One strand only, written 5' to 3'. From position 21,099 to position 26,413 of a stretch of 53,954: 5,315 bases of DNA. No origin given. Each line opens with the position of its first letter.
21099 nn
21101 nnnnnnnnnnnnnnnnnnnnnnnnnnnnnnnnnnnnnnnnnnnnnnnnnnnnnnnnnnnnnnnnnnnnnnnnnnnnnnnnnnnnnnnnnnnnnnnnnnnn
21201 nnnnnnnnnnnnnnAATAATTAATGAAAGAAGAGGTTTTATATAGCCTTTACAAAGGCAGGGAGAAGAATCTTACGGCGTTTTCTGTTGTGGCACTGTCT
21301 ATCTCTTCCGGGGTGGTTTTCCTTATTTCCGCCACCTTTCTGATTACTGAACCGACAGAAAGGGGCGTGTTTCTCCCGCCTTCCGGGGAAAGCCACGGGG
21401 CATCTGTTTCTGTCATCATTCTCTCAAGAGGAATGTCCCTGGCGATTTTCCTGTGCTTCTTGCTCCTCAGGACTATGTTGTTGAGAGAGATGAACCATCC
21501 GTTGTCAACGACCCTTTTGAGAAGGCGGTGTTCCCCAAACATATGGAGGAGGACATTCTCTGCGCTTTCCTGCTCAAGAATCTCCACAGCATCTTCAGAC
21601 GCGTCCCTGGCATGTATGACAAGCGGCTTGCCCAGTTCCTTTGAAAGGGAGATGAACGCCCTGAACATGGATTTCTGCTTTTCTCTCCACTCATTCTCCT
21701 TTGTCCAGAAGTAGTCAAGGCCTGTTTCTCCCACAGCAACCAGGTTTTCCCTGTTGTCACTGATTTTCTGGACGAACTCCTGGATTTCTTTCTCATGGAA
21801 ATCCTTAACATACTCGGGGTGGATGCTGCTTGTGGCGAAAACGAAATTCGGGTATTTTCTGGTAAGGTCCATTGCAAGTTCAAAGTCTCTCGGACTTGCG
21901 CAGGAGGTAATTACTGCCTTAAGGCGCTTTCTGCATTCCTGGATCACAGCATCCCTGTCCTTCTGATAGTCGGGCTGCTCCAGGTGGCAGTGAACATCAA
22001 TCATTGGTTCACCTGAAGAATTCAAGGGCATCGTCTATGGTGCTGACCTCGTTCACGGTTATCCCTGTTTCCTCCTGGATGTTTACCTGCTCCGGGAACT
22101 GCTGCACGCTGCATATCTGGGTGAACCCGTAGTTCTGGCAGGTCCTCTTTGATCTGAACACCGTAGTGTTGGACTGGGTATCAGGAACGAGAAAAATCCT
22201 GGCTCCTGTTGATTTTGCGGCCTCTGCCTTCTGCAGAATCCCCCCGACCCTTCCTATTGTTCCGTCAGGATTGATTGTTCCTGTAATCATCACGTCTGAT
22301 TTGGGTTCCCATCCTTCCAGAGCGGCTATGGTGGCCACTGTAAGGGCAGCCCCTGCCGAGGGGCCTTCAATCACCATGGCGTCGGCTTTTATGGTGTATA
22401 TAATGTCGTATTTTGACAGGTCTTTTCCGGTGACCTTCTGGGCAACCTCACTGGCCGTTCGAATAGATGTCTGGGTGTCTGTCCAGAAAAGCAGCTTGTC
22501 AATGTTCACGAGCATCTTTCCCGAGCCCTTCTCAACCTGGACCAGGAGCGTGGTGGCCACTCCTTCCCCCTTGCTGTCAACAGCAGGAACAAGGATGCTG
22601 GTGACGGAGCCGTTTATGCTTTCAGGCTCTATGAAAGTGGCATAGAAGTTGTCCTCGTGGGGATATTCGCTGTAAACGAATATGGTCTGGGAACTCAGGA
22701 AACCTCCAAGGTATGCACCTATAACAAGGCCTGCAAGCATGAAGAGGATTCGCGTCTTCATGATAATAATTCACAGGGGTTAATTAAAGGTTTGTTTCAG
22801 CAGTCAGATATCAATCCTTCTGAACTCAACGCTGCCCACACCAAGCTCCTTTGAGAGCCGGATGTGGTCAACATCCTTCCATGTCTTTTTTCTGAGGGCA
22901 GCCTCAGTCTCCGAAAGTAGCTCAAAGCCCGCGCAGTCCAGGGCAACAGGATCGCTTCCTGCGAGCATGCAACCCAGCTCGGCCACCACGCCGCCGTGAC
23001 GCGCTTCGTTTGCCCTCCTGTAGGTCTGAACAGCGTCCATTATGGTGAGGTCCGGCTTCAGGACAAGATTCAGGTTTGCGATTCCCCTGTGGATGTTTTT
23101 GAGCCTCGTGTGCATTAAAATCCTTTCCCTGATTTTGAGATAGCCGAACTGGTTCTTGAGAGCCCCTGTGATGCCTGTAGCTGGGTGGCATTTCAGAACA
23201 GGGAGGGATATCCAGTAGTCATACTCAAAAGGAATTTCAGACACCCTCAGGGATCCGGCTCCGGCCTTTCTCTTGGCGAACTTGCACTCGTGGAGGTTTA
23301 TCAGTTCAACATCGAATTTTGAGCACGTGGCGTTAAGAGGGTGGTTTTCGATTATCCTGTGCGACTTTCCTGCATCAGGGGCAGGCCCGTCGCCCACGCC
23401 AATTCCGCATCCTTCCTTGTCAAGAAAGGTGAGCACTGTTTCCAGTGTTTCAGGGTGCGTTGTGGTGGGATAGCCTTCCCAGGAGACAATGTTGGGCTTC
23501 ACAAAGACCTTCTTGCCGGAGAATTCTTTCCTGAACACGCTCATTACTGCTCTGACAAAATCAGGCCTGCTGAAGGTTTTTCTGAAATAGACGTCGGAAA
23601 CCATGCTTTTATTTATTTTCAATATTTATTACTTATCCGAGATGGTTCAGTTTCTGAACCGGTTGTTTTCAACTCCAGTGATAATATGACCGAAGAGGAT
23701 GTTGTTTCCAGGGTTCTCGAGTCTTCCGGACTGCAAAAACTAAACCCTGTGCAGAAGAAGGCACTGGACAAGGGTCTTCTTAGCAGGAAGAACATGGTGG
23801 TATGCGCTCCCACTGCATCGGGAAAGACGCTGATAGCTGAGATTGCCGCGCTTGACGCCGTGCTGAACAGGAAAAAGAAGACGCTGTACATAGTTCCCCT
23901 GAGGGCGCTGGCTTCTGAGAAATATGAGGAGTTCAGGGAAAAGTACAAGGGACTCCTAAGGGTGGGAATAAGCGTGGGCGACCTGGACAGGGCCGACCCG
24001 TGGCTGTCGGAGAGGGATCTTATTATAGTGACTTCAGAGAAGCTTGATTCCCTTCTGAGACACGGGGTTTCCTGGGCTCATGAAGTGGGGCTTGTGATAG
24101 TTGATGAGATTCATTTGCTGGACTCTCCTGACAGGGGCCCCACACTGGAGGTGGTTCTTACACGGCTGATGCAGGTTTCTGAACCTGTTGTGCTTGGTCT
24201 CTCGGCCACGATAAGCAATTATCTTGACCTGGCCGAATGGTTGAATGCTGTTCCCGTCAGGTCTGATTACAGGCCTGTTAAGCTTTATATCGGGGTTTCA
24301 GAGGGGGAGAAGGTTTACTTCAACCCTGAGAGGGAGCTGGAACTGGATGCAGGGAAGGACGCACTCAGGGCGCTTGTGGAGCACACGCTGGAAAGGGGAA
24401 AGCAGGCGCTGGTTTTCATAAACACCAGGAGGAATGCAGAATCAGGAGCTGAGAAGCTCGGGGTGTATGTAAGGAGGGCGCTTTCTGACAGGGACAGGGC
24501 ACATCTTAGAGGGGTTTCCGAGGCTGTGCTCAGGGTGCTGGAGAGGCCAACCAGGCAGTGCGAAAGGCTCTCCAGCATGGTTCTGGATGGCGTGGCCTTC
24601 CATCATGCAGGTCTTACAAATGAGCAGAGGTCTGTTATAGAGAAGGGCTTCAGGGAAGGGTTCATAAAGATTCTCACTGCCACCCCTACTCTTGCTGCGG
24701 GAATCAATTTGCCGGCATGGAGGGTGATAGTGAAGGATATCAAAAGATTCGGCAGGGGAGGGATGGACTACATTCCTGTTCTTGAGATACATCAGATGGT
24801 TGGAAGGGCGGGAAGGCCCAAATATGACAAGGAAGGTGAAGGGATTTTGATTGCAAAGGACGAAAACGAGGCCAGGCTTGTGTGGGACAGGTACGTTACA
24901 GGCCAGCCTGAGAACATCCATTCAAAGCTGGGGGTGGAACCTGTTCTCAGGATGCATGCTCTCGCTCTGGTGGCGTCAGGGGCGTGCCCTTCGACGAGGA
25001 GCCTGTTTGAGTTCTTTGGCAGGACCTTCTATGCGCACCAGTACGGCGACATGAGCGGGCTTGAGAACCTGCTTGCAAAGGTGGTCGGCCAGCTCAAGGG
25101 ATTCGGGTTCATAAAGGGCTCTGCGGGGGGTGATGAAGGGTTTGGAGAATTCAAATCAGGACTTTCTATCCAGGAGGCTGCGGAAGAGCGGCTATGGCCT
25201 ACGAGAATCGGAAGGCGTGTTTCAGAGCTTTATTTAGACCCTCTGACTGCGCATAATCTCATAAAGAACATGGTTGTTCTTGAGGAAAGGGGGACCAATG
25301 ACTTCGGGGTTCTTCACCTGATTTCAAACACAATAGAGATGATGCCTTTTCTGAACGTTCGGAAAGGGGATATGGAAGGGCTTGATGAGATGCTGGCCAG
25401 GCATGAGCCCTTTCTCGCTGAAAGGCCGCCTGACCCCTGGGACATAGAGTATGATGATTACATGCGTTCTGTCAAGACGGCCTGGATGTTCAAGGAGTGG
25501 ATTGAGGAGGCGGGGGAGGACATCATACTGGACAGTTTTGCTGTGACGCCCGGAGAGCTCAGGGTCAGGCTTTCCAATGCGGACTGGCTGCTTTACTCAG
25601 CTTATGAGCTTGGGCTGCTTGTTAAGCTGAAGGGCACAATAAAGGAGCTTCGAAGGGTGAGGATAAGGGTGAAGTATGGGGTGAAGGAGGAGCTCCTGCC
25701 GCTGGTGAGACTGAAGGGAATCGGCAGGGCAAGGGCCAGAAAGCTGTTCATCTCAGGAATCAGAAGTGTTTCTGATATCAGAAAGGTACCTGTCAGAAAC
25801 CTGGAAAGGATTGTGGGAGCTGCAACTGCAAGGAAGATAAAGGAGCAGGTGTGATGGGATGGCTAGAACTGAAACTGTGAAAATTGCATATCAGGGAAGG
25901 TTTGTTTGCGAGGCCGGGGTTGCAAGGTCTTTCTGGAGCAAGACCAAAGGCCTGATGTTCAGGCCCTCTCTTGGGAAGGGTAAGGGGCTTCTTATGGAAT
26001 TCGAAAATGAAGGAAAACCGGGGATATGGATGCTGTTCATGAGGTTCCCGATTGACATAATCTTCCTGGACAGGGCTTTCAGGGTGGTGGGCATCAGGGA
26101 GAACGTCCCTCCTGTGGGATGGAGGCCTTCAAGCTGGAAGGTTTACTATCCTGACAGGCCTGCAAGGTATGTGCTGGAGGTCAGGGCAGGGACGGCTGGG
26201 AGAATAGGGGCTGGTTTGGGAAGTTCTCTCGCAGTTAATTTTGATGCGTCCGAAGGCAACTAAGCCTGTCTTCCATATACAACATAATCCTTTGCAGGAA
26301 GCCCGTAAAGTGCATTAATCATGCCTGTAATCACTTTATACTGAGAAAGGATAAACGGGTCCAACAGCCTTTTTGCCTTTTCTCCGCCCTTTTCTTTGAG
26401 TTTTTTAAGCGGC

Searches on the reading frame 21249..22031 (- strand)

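Call 56: search_protein_families(library=pfam, proteins=[window:21249-22031:-], max_evalue=0.001)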
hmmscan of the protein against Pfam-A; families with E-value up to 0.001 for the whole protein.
window:21249-22031:- (260 aa): 1 family
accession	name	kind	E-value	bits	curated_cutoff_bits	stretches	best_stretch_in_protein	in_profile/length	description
PF01026.27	TatD_DNase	-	2.6e-69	233.9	27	1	11-257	1-253/253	TatD related DNase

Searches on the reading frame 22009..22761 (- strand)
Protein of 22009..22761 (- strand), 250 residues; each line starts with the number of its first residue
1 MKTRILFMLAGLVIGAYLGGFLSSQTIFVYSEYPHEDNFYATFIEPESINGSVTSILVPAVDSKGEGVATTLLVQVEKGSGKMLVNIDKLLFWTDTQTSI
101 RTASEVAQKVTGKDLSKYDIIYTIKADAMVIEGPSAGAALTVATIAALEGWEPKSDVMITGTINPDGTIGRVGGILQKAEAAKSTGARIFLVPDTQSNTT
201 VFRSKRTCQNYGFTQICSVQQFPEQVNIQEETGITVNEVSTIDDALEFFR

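Call 56: search_protein_families(library=pfam, proteins=[window:22009-22761:-], max_evalue=0.001)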
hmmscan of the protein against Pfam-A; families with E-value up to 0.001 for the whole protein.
window:22009-22761:- (250 aa): 1 family
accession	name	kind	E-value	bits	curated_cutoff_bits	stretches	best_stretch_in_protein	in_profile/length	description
PF05362.19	Lon_C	-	1.3e-10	41.6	21.1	1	110-196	86-172/205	Lon protease (S16) C-terminal proteolytic domain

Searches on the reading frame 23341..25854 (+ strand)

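Call 56: search_protein_families(library=pfam, proteins=[window:23341-25854:+], max_evalue=0.001)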
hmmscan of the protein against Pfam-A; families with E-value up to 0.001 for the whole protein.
window:23341-25854:+ (837 aa): 6 families
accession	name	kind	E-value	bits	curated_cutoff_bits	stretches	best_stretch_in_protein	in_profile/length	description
PF00270.35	DEAD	-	7.7e-32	110.8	26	1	135-293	1-163/167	DEAD/DEAH box helicase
PF21280.2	Helicase_dom4_arc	-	2.6e-30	105.3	27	1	656-780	2-125/125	Archaeal helicase, domain 4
PF04851.21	ResIII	-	2e-11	44.5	22.5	1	133-292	3-163/164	Type III restriction enzyme, res subunit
PF00271.37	Helicase_C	-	2.7e-10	40.9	23.5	1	418-493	42-109/110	Helicase conserved C-terminal domain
PF22527.2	DEXQc_Suv3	-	2.8e-07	30.7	27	1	147-269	11-114/154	DEXQ-box helicase domain of Suv3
PF14520.12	HHH_5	-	7.1e-06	26.8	27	1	788-836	4-54/57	Helix-hairpin-helix domain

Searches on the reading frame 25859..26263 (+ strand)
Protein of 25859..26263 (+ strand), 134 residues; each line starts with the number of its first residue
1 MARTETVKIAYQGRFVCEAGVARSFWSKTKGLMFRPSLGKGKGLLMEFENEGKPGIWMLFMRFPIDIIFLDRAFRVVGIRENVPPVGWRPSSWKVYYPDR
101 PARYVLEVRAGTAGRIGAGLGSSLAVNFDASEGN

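Call 56: search_protein_families(library=pfam, proteins=[window:25859-26263:+], max_evalue=0.001)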
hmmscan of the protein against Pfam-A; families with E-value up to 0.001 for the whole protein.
window:25859-26263:+ (134 aa): 1 family
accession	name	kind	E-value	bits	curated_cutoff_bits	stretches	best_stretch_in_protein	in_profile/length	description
PF02643.20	DUF192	-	5.2e-25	87.9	27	1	18-124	2-94/96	Uncharacterized ACR, COG1430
